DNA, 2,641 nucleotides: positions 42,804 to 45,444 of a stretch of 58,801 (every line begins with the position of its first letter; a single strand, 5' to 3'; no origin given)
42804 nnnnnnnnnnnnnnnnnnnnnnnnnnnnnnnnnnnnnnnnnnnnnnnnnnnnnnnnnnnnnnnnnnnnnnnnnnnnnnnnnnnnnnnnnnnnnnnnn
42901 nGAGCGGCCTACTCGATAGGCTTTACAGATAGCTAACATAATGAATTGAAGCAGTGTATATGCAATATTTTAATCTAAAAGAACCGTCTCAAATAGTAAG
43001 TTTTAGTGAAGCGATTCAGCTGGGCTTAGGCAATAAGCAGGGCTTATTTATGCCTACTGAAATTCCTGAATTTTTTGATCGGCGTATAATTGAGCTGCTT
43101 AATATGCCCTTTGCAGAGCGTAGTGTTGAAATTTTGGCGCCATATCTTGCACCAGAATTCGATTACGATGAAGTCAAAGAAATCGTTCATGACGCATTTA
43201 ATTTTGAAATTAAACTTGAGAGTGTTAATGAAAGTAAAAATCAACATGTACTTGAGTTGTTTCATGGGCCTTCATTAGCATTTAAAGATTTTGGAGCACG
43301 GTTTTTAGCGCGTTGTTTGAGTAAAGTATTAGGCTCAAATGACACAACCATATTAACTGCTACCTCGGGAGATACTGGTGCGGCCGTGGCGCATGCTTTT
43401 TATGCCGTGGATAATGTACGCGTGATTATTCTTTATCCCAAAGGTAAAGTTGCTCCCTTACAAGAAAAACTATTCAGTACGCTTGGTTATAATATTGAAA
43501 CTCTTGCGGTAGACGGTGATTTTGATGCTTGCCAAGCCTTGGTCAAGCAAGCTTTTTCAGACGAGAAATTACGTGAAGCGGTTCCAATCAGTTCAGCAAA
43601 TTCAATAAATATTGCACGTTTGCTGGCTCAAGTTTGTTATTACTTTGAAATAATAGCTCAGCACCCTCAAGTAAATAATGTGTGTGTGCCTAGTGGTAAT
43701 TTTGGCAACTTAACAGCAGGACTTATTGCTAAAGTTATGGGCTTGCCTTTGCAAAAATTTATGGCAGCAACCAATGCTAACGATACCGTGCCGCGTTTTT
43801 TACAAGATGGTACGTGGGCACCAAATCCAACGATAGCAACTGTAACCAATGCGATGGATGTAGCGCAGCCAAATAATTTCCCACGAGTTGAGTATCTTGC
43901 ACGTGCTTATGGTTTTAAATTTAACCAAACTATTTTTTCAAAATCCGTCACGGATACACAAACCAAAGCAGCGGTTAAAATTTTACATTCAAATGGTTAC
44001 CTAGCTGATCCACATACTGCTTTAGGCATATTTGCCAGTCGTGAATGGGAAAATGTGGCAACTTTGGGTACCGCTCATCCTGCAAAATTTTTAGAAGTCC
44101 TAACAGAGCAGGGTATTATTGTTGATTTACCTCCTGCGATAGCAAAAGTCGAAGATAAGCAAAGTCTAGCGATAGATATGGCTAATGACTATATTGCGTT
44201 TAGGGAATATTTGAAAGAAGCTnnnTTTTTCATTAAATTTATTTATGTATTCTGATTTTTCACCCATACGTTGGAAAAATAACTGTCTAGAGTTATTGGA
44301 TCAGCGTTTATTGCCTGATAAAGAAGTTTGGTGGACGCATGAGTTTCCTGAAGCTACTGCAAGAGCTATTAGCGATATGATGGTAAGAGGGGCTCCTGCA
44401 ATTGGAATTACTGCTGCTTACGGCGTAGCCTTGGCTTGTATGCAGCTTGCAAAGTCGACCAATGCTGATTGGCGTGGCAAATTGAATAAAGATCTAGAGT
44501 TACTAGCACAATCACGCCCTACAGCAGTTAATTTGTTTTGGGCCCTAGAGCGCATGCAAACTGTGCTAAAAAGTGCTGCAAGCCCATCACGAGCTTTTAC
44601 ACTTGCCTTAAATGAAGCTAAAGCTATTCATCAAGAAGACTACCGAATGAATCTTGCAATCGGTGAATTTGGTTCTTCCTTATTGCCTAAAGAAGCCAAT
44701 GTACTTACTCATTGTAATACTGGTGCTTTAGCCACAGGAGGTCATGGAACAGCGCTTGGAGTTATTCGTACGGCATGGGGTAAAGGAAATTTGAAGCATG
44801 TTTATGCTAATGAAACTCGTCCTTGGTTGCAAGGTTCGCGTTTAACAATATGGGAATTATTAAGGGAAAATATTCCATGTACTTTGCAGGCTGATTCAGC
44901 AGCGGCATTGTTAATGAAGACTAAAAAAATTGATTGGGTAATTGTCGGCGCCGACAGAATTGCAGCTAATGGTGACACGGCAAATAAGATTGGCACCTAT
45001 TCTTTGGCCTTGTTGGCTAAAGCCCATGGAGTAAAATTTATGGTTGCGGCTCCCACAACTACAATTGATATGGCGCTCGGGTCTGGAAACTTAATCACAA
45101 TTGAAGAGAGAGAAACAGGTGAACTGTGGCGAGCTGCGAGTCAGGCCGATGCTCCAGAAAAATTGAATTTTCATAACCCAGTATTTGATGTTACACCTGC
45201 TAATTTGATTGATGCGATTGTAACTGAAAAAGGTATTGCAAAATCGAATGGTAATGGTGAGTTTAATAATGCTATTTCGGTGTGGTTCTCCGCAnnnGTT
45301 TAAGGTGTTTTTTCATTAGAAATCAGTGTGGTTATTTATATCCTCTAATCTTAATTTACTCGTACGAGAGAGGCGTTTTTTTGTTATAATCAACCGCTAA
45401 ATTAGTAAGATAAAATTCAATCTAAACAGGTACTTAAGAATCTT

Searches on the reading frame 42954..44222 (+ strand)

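Call 63: search_protein_families(library=pfam, proteins=[window:42954-44222:+], max_evalue=1e-8)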
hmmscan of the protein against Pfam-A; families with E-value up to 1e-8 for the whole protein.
window:42954-44222:+ (423 aa): 2 families
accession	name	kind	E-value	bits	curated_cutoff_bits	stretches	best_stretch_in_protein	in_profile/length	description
PF00291.31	PALP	-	4.6e-24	85.7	35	1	101-362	29-275/295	Pyridoxal-phosphate dependent enzyme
PF14821.11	Thr_synth_N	-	3.9e-12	46.6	25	1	5-82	2-79/79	Threonine synthase N terminus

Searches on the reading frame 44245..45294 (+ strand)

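Call 63: search_protein_families(library=pfam, proteins=[window:44245-45294:+], max_evalue=1e-8)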
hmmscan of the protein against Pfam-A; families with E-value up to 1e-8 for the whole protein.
window:44245-45294:+ (350 aa): 1 family
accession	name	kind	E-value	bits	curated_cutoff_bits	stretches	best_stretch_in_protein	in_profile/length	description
PF01008.23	IF-2B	-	1.5e-81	274.2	22.4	1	47-333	2-279/280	Initiation factor 2 subunit family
